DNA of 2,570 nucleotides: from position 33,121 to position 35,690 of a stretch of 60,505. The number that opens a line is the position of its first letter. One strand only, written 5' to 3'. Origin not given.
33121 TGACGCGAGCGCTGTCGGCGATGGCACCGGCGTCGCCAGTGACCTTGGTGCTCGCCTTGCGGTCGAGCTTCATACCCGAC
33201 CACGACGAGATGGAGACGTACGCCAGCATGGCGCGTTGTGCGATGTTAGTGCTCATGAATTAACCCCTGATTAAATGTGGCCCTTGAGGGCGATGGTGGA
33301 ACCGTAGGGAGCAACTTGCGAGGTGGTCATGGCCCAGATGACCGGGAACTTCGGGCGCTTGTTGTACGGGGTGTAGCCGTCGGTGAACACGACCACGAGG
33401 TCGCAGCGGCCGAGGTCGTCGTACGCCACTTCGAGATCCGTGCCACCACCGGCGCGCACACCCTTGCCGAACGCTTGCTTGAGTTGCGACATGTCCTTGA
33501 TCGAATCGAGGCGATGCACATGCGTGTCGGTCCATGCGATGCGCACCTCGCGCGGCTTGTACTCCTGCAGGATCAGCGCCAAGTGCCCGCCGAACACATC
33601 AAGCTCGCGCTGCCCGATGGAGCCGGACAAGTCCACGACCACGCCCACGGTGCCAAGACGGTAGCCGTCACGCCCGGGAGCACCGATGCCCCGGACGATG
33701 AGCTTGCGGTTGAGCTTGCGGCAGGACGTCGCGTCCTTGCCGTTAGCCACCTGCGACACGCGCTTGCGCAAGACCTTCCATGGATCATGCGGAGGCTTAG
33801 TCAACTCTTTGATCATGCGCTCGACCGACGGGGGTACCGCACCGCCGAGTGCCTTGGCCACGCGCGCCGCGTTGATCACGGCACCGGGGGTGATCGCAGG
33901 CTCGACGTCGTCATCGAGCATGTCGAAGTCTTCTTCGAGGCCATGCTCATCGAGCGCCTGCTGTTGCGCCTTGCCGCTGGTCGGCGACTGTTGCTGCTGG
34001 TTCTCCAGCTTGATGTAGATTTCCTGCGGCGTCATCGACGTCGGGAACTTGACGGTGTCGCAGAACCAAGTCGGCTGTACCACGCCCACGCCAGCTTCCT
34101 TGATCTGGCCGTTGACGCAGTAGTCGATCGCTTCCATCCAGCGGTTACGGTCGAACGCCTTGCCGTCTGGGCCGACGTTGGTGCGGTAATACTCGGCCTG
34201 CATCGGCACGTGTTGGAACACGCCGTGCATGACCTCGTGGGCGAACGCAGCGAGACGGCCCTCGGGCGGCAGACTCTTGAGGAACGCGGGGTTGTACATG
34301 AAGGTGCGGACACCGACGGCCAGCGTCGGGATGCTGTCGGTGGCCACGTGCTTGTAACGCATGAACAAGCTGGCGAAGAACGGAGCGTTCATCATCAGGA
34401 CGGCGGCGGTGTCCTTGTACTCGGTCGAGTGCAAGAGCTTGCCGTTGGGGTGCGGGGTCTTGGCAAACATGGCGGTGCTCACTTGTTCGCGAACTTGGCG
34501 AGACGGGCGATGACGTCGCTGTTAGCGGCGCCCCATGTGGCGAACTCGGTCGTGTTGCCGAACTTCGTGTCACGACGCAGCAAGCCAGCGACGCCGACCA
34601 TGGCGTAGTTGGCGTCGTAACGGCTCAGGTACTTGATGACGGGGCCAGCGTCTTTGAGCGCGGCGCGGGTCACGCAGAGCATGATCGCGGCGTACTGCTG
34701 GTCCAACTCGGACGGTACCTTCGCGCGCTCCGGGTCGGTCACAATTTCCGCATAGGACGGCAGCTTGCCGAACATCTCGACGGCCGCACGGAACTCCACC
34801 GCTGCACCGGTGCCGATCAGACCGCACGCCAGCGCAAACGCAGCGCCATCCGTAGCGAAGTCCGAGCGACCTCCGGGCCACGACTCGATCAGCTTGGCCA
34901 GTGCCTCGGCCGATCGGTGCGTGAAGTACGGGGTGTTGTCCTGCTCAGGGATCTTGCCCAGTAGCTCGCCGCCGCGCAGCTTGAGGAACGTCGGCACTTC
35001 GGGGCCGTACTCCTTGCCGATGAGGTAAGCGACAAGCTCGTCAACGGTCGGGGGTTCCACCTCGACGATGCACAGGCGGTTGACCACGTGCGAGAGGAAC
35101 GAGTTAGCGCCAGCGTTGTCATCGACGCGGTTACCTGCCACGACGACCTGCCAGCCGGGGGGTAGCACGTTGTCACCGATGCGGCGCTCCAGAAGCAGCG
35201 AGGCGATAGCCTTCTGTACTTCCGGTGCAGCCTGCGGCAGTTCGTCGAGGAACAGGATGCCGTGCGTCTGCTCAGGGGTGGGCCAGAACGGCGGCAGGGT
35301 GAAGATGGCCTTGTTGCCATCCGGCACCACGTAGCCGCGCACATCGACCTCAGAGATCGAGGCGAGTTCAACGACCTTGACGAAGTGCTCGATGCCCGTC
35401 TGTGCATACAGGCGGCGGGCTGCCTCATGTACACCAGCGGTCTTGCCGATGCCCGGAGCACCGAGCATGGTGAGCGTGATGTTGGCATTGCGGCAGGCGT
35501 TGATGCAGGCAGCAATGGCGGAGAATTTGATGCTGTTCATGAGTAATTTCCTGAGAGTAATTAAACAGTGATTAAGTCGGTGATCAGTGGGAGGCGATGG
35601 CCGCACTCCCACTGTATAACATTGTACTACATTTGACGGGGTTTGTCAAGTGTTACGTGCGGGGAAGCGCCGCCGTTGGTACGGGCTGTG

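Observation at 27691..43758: Twelve palindromic TTAA-N7-TTAA boxes (core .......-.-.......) confined to the leftward early region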

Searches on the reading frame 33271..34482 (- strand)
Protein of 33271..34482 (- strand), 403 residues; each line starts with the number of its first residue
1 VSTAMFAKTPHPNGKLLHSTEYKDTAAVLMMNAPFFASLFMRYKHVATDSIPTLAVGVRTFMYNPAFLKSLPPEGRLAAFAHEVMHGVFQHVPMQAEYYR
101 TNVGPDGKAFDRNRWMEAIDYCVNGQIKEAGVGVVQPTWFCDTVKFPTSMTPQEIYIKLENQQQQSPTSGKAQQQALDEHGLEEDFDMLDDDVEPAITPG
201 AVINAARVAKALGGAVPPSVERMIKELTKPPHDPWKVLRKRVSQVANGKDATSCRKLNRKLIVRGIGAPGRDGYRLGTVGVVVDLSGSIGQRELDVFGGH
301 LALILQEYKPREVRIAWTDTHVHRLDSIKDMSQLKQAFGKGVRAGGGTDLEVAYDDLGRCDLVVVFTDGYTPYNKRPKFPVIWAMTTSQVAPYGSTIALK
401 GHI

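Call 9: search_protein_families(library=pfam, proteins=[window:33271-34482:-])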
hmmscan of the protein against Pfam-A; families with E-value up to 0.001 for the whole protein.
window:33271-34482:- (403 aa): 2 families
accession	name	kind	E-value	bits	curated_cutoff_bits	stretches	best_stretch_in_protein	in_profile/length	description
PF13203.12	DUF2201_N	-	8.4e-22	78.5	23.2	1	18-263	2-257/271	Putative metallopeptidase domain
PF09967.15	DUF2201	-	1e-15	58.4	26.4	1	280-399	2-122/123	VWA-like domain (DUF2201)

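Call 10: search_protein_families(library=phrogs, proteins=[window:33271-34482:-])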
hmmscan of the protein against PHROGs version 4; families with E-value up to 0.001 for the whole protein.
window:33271-34482:- (403 aa): 1 family
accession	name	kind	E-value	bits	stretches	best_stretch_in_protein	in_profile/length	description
phrog_1314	-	DNA, RNA and nucleotide metabolism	2e-65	222.4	1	23-400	16-391/394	HNH endonuclease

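Call 20: find_related_loci(query=window:33271-34470:-, collection=viral_contigs, flank=10000)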
Query window:33271-34470:- (399 aa) in viral_contigs; peptide patterns used: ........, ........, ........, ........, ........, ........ (x = any residue, [..] = any of these).
38 stretches matched a pattern, but none encodes a relative of the query by tblastn (E <= 1e-3).

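Call 53: find_related_loci(query=A2, collection=viral_contigs, flank=10000)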
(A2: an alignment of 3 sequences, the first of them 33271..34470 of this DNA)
Query A2 (399 aa) in viral_contigs; peptide patterns used: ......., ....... (x = any residue, [..] = any of these).
85 stretches matched a pattern, but none encodes a relative of the query by tblastn (E <= 1e-3).

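Call 54: find_homologous_proteins(query=window:33271-34470:-, max_evalue=1e-40)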
Query window:33271-34470:- (399 aa): 31 proteins with E <= 1e-40 among 8000 candidates.
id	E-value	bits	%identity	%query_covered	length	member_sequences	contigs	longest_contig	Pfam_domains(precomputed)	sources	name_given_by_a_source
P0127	1.1e-273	925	100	100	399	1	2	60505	PF13203.13,PF09967.16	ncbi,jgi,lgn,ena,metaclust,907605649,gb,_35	metaclust:\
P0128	2.5e-230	782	85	100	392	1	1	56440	PF13203.13,PF09967.16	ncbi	-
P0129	6.3e-217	738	79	100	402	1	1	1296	PF13203.13,PF09967.16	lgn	-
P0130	2.2e-216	736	80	100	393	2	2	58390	PF13203.13,PF09967.16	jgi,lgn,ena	jgi:predicted metal-dependent peptidase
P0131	1.2e-214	730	79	99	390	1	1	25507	PF13203.13,PF09967.16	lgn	-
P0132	1.5e-212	724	77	99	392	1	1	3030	PF13203.13,PF09967.16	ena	-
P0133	2.2e-209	713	77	100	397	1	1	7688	PF13203.13,PF09967.16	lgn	-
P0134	9.3e-191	652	68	100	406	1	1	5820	PF13203.13,PF09967.16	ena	-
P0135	2.2e-164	565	61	99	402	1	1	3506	PF13203.13,PF09967.16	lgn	-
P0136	1.5e-144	500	53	96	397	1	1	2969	PF13203.13,PF09967.16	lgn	-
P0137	7.4e-125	435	52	96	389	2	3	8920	PF13203.13,PF09967.16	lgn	-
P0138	1.2e-122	428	50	96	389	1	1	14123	PF13203.13,PF09967.16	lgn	-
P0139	1.2e-111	391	50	95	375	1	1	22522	PF13203.13,PF09967.16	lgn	-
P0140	4.1e-93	330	42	95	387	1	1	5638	PF13203.13,PF09967.16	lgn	-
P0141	7.2e-87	310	41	95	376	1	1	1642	PF13203.13,PF09967.16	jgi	jgi:predicted metal-dependent peptidase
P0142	2.7e-86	308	40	95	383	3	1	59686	PF13203.13,PF09967.16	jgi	jgi:predicted metal-dependent peptidase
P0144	7.9e-86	306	42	95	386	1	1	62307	PF13203.13,PF09967.16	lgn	-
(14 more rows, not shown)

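Call 55: find_encoding_contigs(protein=P0131, flank=10000, max_places=1)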
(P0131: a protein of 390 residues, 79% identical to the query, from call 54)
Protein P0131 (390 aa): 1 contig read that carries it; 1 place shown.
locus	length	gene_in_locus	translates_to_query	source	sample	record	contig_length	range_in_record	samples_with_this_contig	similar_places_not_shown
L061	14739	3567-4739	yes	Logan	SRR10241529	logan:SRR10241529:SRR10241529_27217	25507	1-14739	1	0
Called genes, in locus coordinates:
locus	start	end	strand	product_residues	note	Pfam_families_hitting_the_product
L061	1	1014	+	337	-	?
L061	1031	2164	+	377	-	-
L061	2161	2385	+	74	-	-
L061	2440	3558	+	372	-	PF07728:AAA_5 (weak)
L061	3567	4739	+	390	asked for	PF13203:DUF2201_N, PF09967:DUF2201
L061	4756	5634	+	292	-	-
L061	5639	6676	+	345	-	-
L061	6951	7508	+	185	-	-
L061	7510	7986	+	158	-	-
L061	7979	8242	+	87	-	-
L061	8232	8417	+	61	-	-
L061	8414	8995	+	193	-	PF01381:HTH_3 (faint)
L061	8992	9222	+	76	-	-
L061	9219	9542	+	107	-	-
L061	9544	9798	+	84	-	-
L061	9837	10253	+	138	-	-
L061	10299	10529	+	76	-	PF13392:HNH_3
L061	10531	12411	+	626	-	PF01612:DNA_pol_A_exo1 (weak), PF00476:DNA_pol_A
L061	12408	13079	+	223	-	PF12705:PDDEXK_1 (faint)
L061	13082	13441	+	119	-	-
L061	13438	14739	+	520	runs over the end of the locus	PF00176:SNF2-rel_dom, PF00270:DEAD (weak), PF00271:Helicase_C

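Call 56: find_encoding_contigs(protein=P0139, flank=10000, max_places=1)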
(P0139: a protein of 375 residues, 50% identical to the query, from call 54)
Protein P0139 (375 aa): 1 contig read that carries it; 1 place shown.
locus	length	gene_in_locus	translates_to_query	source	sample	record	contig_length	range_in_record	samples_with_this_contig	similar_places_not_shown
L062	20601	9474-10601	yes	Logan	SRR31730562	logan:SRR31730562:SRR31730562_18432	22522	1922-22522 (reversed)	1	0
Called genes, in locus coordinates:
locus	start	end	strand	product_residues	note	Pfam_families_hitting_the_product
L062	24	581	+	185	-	-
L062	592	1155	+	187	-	-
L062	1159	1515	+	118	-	-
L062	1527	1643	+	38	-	-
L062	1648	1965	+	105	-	-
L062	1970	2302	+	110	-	-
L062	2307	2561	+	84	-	-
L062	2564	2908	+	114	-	-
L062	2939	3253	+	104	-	-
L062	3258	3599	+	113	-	-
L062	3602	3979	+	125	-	-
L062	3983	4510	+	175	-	-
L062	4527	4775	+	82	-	-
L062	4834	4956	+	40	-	-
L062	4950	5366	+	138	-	-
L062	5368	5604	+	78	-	-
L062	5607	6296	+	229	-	-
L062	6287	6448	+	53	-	-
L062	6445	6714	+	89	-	-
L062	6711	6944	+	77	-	-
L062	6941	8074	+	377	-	-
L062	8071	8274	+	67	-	-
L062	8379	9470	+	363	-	PF07728:AAA_5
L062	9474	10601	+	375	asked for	PF13203:DUF2201_N, PF09967:DUF2201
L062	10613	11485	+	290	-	-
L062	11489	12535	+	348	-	-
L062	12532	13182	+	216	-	-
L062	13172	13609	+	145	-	-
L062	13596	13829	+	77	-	PF13392:HNH_3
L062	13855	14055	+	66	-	-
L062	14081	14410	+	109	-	-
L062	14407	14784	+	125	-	PF24203:Phage_ProQ_C_like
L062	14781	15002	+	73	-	-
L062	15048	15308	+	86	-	-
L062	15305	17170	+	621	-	PF01612:DNA_pol_A_exo1 (weak), PF00476:DNA_pol_A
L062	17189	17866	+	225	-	PF12705:PDDEXK_1 (faint)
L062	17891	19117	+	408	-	-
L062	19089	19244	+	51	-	-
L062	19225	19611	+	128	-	-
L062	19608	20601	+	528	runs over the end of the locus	PF00176:SNF2-rel_dom, PF00270:DEAD, PF04851:ResIII, PF00271:Helicase_C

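Call 57: find_encoding_contigs(protein=P0144, flank=10000, max_places=1)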
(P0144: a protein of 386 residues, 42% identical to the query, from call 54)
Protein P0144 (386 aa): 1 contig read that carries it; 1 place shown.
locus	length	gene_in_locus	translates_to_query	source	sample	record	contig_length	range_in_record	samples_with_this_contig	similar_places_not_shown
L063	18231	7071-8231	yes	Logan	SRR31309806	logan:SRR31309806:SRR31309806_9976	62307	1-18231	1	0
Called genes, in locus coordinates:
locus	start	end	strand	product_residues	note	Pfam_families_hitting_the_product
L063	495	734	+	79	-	-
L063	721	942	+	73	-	-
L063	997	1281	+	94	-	-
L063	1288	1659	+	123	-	-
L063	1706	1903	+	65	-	-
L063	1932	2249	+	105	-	-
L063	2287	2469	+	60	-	-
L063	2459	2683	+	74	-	-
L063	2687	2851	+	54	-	-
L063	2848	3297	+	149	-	-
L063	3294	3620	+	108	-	-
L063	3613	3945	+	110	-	-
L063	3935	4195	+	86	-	-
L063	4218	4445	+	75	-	-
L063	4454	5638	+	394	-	-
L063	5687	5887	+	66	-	-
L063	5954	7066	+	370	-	PF07728:AAA_5 (weak)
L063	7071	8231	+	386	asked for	PF13203:DUF2201_N, PF09967:DUF2201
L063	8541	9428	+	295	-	-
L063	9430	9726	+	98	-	-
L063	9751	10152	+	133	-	-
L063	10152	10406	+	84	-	-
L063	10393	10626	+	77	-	PF13392:HNH_3 (weak)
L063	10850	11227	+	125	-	-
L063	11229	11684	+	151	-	-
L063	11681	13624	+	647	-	PF01612:DNA_pol_A_exo1 (faint), PF00476:DNA_pol_A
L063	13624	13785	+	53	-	-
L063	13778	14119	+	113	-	-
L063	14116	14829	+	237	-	PF12705:PDDEXK_1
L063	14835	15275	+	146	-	PF26761:Acb5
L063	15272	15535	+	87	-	-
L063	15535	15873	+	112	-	-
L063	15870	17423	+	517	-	PF00270:DEAD (weak), PF04851:ResIII (weak), PF00176:SNF2-rel_dom, PF00271:Helicase_C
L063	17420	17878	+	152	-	PF23984:DUF7307 (weak)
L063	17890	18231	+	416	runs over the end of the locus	-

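Call 58: find_encoding_contigs(protein=P0142, flank=10000, max_places=1)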
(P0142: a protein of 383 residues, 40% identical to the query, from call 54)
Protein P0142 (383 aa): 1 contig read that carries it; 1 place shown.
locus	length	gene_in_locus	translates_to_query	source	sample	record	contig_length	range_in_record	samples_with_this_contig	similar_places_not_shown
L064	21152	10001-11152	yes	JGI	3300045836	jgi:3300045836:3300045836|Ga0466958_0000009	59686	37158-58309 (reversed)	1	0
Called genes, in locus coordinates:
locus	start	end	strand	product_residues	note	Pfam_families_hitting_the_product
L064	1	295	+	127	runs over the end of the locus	-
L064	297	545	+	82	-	-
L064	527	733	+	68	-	-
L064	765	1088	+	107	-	-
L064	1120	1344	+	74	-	-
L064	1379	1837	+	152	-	-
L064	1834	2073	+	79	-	-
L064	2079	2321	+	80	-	-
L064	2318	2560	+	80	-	-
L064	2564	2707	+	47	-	-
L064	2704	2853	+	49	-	-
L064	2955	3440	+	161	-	-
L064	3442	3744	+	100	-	-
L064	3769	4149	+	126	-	-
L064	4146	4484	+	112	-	-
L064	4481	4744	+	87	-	-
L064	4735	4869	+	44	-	-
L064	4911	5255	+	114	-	-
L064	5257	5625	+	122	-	-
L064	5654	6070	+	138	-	-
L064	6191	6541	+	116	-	-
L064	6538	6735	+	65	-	-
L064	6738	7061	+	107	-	-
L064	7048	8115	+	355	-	-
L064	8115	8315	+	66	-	-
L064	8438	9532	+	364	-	-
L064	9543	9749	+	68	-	-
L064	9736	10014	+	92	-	-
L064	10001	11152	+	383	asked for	PF13203:DUF2201_N, PF09967:DUF2201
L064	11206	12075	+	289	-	PF11348:DUF3150 (weak)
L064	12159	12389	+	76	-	-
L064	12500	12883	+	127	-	-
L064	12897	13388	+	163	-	-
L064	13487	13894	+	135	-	-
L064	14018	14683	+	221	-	-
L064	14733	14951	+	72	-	-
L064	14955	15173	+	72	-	PF13392:HNH_3 (weak)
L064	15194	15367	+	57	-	-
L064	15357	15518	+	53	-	-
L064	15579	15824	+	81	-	-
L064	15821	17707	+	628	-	PF01612:DNA_pol_A_exo1 (weak), PF00476:DNA_pol_A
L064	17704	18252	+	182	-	-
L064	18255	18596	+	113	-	PF13392:HNH_3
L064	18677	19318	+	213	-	PF12705:PDDEXK_1 (weak)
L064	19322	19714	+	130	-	-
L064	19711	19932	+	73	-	-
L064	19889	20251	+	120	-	-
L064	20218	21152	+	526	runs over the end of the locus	PF04851:ResIII, PF00176:SNF2-rel_dom, PF00270:DEAD (weak), PF00271:Helicase_C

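Call 61: search_protein_families(library=pfam, max_evalue=0.1, proteins=[L063:10850-11227:+, L063:11229-11684:+, L063:9751-10152:+, L063:9430-9726:+, L062:13172-13609:+, L062:14081-14410:+, L064:13487-13894:+, L064:12897-13388:+, L064:12500-12883:+, L061:9837-10253:+])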
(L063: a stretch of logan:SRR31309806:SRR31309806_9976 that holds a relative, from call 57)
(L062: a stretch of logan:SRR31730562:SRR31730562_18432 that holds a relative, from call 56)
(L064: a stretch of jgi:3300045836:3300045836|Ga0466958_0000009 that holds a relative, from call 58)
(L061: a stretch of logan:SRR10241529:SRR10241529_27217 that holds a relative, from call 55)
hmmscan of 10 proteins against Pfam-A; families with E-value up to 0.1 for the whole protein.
L063:10850-11227:+ (125 aa): 1 family
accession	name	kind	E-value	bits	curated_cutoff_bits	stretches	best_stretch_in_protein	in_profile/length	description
PF05004.19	IFRD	-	0.06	12.7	25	1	11-60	83-140/306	Interferon-related developmental regulator (IFRD)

L063:11229-11684:+ (151 aa): 1 family
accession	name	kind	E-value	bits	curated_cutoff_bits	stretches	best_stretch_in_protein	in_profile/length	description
PF11837.13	INV_N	-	0.045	14.7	27.8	1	6-46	17-59/109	Beta-fructofuranosidase, N-terminal domain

L063:9751-10152:+ (133 aa): 0 families

L063:9430-9726:+ (98 aa): 1 family
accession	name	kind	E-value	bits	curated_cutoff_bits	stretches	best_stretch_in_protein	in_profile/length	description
PF16087.11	DUF4817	-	0.004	17.2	22.6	1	4-42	24-54/55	Helix-turn-helix domain (DUF4817)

L062:13172-13609:+ (145 aa): 7 families
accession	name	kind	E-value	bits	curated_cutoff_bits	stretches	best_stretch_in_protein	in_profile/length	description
PF13518.12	HTH_28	-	0.00021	21.8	25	1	97-133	9-44/52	Helix-turn-helix domain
PF13384.12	HTH_23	-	0.00076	19.7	24.6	1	89-131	7-47/50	Homeodomain-like domain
PF13551.12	HTH_29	-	0.0071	16.9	28.1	1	99-128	10-40/64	Winged helix-turn helix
PF19211.5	CoV_NSP2_N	-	0.013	15.6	29.7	1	25-71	117-161/204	Coronavirus replicase NSP2, N-terminal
PF01527.26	HTH_Tnp_1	-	0.074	13.7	24.1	0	85-118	7-41/75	Transposase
PF13542.12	HTH_Tnp_ISL3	-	0.081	12.8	27.4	0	86-124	13-50/51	Helix-turn-helix domain of transposase family ISL3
PF13556.12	HTH_30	-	0.099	12.9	27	0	99-131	11-43/59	PucR C-terminal helix-turn-helix domain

L062:14081-14410:+ (109 aa): 0 families

L064:13487-13894:+ (135 aa): 0 families

L064:12897-13388:+ (163 aa): 2 families
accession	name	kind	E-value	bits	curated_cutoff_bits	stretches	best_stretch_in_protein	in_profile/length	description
PF15943.11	YdaS_toxin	-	0.01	16.1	30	1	89-114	8-33/65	Bacterial toxin YdaS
PF19211.5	CoV_NSP2_N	-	0.024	14.7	29.7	1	21-59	125-161/204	Coronavirus replicase NSP2, N-terminal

L064:12500-12883:+ (127 aa): 1 family
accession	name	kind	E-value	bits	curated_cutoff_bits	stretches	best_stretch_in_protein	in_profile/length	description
PF07766.19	LETM1_RBD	-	0.021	14.8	25.3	1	5-71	164-226/229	LETM1-like, RBD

L061:9837-10253:+ (138 aa): 8 families
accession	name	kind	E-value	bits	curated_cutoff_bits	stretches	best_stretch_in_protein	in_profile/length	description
PF12802.13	MarR_2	-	0.00038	21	27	0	95-121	22-48/61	MarR family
PF08221.17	HTH_9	-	0.0004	20.9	23.4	1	79-119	12-53/62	RNA polymerase III subunit RPC82 helix-turn-helix domain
PF01022.26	HTH_5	-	0.00083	19.6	22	1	94-117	16-39/47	Bacterial regulatory protein, arsR family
PF09339.16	HTH_IclR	-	0.0014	18.8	22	0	88-119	14-44/52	IclR helix-turn-helix domain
PF13551.12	HTH_29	-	0.028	15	28.1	0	84-121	3-40/64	Winged helix-turn helix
PF13443.12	HTH_26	-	0.032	14.9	22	0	90-115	7-32/63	Cro/C1-type HTH DNA-binding domain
PF12840.13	HTH_20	-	0.053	13.9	27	0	85-118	9-43/51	Helix-turn-helix domain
PF13412.12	HTH_24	-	0.098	12.7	21.9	0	95-118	19-42/48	Winged helix-turn-helix DNA-binding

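Call 73: find_encoding_contigs(protein=P0130, flank=10000, max_places=1)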
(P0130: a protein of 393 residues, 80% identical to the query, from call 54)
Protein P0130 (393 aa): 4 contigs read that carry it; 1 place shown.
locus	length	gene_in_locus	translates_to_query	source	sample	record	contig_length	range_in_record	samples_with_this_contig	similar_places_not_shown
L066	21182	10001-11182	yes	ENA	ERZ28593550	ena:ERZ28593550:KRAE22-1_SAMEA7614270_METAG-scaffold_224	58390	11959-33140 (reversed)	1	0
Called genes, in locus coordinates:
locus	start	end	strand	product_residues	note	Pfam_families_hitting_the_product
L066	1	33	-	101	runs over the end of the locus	-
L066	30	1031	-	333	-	-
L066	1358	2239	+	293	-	-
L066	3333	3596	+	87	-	-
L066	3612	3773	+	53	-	-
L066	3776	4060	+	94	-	-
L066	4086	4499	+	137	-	-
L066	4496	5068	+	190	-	-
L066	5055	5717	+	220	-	-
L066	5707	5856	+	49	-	-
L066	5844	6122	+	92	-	-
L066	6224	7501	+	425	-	-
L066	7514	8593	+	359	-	-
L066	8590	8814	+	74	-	-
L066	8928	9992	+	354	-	PF07728:AAA_5, PF00004:AAA (weak)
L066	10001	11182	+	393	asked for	PF13203:DUF2201_N, PF09967:DUF2201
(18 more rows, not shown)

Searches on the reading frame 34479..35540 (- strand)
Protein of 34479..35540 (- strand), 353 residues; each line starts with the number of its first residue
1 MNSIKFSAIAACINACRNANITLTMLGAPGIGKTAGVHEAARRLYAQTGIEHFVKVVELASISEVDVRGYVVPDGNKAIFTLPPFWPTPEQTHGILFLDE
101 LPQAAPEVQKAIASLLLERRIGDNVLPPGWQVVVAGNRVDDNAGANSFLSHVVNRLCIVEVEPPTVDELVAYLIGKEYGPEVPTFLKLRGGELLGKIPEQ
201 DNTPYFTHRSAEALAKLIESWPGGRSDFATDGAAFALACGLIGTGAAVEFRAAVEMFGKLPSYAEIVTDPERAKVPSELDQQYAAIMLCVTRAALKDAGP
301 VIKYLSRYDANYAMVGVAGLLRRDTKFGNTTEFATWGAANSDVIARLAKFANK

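Call 42: search_protein_families(library=pfam, max_evalue=1, proteins=[window:34479-35540:-])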
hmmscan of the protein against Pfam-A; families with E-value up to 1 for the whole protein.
window:34479-35540:- (353 aa): 7 families
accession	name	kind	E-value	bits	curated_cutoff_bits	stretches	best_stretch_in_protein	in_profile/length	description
PF07728.20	AAA_5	-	3.4e-05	24.3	22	1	24-143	3-126/139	AAA domain (dynein-related subfamily)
PF00004.35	AAA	-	0.00064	20.6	21.2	1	25-141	3-113/131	ATPase family associated with various cellular activities (AAA)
PF01078.27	Mg_chelatase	-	0.012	15.5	20.3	0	92-112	106-126/207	Magnesium chelatase, subunit ChlI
PF13191.12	AAA_16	-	0.024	15.6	32.6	1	24-53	28-57/167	AAA ATPase domain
PF00158.32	Sigma54_activat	-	0.06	13.5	20.2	0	92-137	93-142/168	Sigma-54 interaction domain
PF20030.5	bpMoxR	-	0.1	12.1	27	1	12-169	23-177/205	MoxR domain in the MoxR-vWA-beta-propeller ternary systems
PF20720.3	nSTAND3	-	0.14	12.3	27.2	1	20-66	17-58/155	Novel STAND NTPase 3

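Call 72: search_protein_families(library=phrogs, max_evalue=0.001, proteins=[window:34479-35540:-])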
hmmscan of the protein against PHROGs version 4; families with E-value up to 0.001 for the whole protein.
window:34479-35540:- (353 aa): 2 families
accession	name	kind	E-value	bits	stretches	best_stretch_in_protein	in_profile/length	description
phrog_1297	-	other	1.3e-64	219.5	1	2-344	7-353/356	ATPase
phrog_16335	-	other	1.5e-08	35.2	1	14-162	21-168/267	ATPase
